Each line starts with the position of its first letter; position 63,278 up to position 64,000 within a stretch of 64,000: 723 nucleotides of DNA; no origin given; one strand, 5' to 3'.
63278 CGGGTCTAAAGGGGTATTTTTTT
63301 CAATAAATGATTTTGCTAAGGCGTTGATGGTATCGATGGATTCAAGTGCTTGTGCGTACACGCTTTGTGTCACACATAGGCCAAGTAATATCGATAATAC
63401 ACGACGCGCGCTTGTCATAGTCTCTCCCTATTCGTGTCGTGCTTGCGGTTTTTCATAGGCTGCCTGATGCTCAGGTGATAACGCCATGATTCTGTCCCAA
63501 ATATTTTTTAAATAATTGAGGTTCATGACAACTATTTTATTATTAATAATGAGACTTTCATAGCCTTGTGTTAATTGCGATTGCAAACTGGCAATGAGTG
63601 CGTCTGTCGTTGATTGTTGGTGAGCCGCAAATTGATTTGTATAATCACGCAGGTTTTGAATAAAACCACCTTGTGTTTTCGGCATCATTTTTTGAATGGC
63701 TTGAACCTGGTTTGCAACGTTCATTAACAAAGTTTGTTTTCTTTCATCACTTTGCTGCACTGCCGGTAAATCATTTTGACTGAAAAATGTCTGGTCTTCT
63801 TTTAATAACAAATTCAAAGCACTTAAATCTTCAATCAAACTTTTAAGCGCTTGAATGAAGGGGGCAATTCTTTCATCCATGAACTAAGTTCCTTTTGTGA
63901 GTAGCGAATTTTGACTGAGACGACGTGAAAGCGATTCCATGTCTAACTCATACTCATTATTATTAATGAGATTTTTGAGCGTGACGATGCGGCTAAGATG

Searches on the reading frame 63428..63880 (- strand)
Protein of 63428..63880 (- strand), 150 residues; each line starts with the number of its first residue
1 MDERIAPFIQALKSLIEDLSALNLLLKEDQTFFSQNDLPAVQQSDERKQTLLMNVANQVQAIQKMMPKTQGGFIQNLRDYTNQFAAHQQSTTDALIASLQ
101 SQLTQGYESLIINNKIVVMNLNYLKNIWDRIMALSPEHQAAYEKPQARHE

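Call 22: find_encoding_contigs(protein=window:63428-63880:-, flank=10000, max_places=2)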
Protein window:63428-63880:- (150 aa): 23 contigs read that carry it; 2 places shown.
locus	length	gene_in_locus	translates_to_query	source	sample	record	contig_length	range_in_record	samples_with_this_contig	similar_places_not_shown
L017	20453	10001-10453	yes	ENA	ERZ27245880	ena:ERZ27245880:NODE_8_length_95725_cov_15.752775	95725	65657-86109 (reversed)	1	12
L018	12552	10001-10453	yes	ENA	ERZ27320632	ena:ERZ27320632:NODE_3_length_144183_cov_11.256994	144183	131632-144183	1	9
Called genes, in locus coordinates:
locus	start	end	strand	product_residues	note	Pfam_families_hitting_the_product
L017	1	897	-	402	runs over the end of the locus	PF00460:Flg_bb_rod, PF22692:LlgE_F_G_D1 (weak), PF07559:FlgE_D2, PF06429:Flg_bbr_C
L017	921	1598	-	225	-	PF03963:FlgD, PF13861:FLgD_tudor, PF13860:FlgD_ig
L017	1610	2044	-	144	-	PF00460:Flg_bb_rod (weak), PF06429:Flg_bbr_C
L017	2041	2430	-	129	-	-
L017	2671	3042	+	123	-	-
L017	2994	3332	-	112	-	-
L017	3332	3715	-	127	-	PF02561:FliS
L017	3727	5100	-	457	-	PF02465:FliD_N, PF07196:Flagellin_IN (weak), PF07195:FliD_C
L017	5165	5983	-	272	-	PF00669:Flagellin_N, PF00700:Flagellin_C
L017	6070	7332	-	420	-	PF02120:Flg_hook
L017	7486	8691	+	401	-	PF02119:FlgI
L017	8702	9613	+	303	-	PF10135:Rod-binding, PF01832:Glucosaminidase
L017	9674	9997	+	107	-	-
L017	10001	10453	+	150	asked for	-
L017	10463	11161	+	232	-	PF17656:ChapFlgA_N, PF08666:SAF, PF13144:ChapFlgA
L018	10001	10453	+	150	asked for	-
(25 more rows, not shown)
